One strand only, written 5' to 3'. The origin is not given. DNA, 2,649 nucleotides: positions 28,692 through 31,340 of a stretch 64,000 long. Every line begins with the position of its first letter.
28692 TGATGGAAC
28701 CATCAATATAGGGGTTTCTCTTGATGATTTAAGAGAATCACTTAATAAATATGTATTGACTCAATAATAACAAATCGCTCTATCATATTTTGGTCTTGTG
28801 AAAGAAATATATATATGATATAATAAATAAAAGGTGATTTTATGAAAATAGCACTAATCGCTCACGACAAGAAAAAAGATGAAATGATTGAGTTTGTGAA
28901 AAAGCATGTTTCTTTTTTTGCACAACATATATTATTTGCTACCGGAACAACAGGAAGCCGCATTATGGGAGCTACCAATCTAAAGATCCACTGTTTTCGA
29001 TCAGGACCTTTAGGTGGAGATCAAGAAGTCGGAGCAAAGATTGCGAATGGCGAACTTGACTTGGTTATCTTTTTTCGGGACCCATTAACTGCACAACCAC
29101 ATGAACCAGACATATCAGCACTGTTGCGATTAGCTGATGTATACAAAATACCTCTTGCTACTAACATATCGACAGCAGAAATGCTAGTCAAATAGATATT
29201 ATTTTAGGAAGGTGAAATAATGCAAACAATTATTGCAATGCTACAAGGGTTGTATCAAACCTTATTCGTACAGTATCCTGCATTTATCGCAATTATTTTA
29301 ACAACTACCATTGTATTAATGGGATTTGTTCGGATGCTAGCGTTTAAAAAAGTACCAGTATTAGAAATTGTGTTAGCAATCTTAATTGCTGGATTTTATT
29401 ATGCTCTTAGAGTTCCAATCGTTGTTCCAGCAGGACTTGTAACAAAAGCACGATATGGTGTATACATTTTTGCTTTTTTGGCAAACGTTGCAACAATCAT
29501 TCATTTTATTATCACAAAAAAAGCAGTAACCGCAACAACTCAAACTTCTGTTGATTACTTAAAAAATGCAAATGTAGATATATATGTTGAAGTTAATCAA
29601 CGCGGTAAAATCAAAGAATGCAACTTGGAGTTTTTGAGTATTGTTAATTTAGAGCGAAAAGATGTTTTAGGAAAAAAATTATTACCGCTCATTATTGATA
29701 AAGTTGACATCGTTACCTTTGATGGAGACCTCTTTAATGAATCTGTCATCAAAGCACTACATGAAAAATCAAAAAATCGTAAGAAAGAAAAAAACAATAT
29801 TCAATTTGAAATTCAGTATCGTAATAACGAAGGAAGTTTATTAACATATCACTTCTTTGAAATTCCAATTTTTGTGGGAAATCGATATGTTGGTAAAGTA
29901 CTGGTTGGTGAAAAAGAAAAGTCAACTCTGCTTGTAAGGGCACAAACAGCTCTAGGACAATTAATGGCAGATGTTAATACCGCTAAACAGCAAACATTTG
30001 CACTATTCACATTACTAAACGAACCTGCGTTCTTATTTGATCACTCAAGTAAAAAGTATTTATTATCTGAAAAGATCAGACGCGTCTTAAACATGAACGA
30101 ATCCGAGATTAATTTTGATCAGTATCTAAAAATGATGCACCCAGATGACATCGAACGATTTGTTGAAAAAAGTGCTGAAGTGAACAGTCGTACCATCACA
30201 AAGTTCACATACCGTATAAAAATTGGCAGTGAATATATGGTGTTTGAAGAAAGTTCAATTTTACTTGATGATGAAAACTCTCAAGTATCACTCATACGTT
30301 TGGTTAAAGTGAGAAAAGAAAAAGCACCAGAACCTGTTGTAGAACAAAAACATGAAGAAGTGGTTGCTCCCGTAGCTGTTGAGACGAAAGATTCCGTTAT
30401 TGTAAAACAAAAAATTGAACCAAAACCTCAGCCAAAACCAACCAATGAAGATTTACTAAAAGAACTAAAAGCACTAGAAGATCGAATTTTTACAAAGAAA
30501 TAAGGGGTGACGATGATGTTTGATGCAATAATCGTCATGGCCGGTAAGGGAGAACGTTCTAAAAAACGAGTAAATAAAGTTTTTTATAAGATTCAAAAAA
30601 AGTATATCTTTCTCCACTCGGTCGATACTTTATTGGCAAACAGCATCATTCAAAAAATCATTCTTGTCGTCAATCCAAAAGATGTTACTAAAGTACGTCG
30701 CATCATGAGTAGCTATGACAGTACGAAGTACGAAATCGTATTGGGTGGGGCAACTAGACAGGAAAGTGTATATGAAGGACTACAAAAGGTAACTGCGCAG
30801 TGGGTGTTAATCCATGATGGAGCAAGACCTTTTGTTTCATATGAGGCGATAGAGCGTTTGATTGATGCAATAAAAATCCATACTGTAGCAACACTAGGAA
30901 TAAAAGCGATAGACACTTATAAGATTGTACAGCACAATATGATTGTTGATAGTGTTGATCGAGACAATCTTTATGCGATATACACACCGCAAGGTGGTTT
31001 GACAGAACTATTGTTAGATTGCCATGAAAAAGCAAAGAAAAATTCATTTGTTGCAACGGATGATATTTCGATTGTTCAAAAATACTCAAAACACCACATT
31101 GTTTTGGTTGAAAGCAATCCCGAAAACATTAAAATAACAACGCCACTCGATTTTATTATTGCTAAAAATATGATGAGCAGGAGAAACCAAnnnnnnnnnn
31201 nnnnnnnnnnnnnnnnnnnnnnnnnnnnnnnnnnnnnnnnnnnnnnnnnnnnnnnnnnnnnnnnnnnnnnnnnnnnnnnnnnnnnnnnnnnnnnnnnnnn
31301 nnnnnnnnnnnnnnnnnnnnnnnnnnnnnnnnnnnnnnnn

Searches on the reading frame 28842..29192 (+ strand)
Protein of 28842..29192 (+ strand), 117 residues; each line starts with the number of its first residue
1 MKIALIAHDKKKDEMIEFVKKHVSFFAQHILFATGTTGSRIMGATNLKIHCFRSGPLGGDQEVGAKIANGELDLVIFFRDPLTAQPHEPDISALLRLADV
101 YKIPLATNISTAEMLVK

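Call 7: search_protein_families(library=pfam, proteins=[window:28842-29192:+], max_evalue=0.01)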
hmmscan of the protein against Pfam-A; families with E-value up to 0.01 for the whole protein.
window:28842-29192:+ (117 aa): 1 family
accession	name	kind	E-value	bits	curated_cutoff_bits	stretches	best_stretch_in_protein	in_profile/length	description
PF02142.27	MGS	-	3.7e-17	62.7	24.1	1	14-107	1-94/94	MGS-like domain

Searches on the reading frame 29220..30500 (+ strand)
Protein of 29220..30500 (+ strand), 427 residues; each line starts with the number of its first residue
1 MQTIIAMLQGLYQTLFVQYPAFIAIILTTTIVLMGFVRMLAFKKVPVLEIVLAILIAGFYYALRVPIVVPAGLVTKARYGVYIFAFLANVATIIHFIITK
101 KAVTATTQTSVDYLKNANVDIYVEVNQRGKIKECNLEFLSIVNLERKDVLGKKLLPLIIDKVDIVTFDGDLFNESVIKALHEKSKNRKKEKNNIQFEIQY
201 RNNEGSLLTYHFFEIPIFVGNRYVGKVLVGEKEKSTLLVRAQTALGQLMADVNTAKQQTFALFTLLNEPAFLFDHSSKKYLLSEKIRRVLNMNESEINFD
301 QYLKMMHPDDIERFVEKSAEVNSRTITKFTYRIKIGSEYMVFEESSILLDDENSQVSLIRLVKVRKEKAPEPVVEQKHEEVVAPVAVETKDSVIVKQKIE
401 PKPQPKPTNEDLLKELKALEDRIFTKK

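Call 7: search_protein_families(library=pfam, proteins=[window:29220-30500:+], max_evalue=0.01)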
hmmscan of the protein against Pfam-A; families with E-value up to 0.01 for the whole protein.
window:29220-30500:+ (427 aa): 3 families
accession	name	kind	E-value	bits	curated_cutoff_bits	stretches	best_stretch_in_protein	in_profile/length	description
PF13426.13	PAS_9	-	3.7e-05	24.4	27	1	120-220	2-87/103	PAS domain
PF08447.18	PAS_3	-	0.0019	18.9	25.6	0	283-357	5-83/89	PAS fold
PF00989.32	PAS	-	0.003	18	22.6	0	121-162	13-54/113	PAS fold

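Call 21: search_protein_families(library=ncbifam, proteins=[window:29220-30500:+], max_evalue=0.01)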
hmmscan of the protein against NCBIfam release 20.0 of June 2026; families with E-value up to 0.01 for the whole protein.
window:29220-30500:+ (427 aa): 1 family
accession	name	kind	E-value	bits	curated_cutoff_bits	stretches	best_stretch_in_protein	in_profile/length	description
TIGR00229.1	sensory_box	domain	0.0099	16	22.9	0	119-159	15-54/126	PAS domain S-box protein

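Call 64: search_protein_families(library=pfam, proteins=[window:29220-30500:+], max_evalue=0.1)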
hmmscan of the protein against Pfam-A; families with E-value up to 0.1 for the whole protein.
window:29220-30500:+ (427 aa): 3 families
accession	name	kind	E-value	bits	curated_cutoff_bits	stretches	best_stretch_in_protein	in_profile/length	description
PF13426.13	PAS_9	-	3.7e-05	24.4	27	1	120-220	2-87/103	PAS domain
PF08447.18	PAS_3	-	0.0019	18.9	25.6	1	283-357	5-83/89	PAS fold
PF00989.32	PAS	-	0.003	18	22.6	1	121-162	13-54/113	PAS fold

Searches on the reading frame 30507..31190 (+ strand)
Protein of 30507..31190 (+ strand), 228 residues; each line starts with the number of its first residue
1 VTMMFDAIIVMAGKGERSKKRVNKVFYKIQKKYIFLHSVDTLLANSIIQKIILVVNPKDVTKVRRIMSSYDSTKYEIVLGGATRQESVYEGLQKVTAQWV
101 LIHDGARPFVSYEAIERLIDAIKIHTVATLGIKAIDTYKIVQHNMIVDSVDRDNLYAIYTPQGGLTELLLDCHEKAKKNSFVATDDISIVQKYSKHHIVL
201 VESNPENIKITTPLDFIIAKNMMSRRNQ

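Call 7: search_protein_families(library=pfam, proteins=[window:30507-31190:+], max_evalue=0.01)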
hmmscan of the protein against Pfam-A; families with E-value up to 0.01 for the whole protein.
window:30507-31190:+ (228 aa): 3 families
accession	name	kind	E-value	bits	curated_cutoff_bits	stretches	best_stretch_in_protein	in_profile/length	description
PF01128.25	IspD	-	2.4e-55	188.1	27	1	7-224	3-220/221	2-C-methyl-D-erythritol 4-phosphate cytidylyltransferase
PF12804.13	NTP_transf_3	-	3.1e-08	34.4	27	1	7-125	1-114/160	MobA-like NTP transferase domain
PF20102.4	DUF6492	-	0.007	15.9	22.9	0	29-78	21-70/291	Family of unknown function (DUF6492)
